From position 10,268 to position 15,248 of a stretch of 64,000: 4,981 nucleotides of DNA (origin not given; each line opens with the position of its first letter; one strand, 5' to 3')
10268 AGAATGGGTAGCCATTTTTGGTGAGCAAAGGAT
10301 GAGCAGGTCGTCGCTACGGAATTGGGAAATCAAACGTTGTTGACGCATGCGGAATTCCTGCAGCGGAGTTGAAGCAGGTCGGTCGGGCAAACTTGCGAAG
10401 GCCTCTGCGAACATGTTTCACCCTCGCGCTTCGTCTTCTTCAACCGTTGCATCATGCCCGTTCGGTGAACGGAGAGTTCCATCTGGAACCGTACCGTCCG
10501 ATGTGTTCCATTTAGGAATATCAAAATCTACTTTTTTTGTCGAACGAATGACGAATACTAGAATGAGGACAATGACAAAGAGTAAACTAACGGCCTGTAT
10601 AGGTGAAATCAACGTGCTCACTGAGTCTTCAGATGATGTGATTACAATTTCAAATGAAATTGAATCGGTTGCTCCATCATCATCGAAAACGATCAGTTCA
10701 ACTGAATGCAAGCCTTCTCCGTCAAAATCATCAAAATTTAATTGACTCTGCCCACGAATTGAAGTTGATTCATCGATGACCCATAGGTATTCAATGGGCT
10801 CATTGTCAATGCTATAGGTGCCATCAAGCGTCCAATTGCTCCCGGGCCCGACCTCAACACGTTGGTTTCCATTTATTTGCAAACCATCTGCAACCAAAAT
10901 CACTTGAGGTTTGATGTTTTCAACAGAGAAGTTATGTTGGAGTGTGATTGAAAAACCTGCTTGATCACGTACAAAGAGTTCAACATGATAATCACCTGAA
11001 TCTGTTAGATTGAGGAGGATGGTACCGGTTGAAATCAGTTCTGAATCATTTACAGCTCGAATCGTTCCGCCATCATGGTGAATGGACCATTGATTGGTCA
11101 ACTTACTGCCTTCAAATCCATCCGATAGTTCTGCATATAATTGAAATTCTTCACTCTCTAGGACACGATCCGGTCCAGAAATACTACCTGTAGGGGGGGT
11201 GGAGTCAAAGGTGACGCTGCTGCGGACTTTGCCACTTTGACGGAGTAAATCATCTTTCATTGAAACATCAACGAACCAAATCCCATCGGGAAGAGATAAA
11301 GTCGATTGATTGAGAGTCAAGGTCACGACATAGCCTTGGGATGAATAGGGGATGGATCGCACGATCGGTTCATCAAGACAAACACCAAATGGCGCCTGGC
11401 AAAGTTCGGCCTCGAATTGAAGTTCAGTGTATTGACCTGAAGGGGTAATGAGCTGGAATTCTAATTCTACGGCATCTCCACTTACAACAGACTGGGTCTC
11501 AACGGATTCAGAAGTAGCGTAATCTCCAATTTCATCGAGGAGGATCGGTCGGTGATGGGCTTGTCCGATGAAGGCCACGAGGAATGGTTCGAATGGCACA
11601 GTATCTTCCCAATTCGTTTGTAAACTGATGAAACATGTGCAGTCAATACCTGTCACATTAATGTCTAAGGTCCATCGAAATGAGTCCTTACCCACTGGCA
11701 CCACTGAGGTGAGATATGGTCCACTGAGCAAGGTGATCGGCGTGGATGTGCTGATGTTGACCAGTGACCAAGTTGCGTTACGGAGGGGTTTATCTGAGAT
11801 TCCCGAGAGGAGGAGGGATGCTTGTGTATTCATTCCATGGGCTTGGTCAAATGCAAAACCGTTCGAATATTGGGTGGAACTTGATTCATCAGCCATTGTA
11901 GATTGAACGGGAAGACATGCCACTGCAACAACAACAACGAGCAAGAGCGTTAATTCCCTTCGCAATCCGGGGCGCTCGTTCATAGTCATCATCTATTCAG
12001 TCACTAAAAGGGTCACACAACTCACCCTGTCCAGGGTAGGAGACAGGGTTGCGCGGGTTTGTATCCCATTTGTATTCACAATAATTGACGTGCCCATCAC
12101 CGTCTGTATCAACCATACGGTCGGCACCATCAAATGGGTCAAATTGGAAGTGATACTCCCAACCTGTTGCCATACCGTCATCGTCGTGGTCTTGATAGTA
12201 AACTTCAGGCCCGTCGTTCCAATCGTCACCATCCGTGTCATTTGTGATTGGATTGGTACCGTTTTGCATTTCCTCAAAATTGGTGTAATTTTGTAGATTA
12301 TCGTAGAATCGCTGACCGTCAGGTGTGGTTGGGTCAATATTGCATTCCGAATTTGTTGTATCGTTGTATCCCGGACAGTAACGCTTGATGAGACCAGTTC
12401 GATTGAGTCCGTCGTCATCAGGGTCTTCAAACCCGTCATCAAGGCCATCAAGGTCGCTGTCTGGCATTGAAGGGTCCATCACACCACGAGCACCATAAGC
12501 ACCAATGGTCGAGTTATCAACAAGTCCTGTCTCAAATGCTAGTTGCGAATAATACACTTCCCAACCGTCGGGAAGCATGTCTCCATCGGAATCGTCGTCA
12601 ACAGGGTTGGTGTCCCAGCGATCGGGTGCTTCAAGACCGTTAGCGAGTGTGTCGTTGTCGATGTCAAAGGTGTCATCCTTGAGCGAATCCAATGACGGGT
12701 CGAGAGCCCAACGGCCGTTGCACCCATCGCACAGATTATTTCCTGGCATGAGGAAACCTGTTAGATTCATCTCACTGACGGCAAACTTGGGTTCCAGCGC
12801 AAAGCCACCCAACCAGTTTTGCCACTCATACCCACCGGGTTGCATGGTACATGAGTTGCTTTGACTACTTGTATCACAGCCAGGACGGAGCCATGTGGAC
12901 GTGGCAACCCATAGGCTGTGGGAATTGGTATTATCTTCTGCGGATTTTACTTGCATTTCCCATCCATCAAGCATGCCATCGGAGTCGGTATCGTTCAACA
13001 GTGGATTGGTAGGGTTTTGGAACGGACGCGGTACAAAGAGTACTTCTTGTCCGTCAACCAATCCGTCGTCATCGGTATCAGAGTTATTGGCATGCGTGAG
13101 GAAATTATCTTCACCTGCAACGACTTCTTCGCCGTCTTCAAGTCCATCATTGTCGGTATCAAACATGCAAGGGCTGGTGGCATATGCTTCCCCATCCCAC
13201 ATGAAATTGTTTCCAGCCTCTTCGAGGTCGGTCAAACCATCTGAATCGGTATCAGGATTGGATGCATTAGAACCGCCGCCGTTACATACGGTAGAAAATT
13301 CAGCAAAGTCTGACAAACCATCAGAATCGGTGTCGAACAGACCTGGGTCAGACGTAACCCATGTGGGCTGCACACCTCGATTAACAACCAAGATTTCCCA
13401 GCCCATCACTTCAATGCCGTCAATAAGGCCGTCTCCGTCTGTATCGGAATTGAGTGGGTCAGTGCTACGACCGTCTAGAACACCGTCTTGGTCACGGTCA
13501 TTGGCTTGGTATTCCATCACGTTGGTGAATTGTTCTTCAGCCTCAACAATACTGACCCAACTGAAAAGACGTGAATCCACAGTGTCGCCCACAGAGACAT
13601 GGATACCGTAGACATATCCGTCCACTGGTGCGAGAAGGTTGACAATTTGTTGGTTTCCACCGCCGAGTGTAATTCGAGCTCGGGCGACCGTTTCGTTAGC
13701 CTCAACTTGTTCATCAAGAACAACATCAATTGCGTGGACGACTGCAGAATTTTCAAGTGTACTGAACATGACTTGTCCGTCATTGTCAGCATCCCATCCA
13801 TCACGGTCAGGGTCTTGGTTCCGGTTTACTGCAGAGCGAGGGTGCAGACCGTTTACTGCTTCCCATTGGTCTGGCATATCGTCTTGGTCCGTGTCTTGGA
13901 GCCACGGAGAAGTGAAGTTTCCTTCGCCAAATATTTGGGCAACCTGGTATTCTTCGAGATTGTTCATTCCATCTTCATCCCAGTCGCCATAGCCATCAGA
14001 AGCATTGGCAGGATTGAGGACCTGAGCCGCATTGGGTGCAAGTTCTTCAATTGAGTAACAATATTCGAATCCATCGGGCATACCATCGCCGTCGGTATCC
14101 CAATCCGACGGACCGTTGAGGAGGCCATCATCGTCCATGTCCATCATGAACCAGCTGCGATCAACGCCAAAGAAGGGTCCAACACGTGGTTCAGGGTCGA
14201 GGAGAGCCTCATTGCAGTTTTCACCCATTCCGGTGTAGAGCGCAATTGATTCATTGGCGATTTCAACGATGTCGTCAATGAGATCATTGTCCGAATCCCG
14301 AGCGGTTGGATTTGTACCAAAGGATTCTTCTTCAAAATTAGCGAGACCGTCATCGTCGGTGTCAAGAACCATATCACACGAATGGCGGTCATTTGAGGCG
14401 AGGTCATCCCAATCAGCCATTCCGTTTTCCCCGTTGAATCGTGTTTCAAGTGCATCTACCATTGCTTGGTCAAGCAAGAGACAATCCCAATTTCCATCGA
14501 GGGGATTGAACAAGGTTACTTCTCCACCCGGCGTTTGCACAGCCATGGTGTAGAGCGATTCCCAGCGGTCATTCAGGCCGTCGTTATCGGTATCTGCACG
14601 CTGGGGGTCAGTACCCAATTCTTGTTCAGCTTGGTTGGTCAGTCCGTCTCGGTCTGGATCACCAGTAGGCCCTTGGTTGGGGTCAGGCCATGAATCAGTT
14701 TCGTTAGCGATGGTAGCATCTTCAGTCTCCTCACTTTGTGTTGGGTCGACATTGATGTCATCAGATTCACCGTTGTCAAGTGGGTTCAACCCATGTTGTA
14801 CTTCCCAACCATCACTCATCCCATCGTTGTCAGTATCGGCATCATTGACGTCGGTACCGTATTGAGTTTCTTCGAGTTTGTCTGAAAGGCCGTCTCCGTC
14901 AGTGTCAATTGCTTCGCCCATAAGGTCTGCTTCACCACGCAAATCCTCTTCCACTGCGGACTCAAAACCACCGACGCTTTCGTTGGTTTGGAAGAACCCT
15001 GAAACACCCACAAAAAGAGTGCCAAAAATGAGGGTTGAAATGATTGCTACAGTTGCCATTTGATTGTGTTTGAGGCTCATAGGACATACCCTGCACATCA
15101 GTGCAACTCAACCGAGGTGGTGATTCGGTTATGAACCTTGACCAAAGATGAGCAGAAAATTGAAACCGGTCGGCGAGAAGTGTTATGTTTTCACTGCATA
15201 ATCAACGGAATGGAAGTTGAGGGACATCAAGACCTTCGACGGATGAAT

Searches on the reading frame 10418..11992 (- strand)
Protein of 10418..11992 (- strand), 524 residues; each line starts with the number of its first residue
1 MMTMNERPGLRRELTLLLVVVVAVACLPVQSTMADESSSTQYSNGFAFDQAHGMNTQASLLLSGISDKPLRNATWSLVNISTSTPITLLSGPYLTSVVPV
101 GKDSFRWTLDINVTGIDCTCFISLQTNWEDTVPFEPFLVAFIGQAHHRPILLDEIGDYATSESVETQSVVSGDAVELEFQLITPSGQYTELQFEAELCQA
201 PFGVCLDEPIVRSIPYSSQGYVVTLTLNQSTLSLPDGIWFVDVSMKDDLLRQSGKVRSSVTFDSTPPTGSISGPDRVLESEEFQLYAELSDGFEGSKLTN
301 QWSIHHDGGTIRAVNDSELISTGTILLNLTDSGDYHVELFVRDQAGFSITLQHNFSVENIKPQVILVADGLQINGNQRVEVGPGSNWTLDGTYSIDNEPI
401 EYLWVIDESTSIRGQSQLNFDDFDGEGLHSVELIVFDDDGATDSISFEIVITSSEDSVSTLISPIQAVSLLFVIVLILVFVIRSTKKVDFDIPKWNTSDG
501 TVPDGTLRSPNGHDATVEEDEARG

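Call 74: search_protein_families(library=pfam, proteins=[window:10418-11992:-], max_evalue=0.00001)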
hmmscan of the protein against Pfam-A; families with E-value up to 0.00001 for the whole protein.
window:10418-11992:- (524 aa): 1 family
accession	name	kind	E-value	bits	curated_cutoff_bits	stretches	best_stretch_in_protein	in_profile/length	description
PF18911.6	PKD_4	-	2.7e-07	31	27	0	266-349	3-76/85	PKD domain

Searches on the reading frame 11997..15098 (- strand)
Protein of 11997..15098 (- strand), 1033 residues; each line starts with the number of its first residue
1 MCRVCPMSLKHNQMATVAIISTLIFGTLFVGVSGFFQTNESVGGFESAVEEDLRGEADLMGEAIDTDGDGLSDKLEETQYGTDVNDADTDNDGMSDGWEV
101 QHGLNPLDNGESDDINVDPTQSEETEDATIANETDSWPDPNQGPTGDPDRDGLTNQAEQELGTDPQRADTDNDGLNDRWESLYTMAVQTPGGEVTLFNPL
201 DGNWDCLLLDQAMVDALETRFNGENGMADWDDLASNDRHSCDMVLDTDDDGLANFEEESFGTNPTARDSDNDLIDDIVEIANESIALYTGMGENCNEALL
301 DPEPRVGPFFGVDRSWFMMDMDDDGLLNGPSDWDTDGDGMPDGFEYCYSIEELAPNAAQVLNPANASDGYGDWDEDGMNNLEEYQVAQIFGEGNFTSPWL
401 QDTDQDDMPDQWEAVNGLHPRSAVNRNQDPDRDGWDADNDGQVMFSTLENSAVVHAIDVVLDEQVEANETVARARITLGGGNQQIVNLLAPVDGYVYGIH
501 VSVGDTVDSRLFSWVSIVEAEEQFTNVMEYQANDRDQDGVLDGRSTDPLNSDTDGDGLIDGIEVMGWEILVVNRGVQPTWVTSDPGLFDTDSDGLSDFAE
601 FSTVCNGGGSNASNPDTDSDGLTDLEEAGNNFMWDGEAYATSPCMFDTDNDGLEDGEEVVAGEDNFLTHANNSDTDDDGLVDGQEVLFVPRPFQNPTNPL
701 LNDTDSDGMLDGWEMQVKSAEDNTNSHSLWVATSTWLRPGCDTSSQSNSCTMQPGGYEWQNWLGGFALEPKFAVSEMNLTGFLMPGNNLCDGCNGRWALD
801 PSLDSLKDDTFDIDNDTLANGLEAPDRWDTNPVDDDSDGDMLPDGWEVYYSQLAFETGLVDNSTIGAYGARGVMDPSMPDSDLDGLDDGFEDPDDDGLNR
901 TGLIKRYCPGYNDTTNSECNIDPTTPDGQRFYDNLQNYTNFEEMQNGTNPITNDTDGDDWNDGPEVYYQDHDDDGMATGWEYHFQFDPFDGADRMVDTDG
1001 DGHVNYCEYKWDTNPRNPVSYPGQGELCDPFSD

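Call 74: search_protein_families(library=pfam, proteins=[window:11997-15098:-], max_evalue=0.00001)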
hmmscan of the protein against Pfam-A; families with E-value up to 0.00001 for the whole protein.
window:11997-15098:- (1033 aa): 1 family
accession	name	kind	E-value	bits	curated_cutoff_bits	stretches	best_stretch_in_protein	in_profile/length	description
PF18884.5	TSP3_bac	-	4.5e-16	58.8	25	1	88-108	1-21/22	Bacterial TSP3 repeat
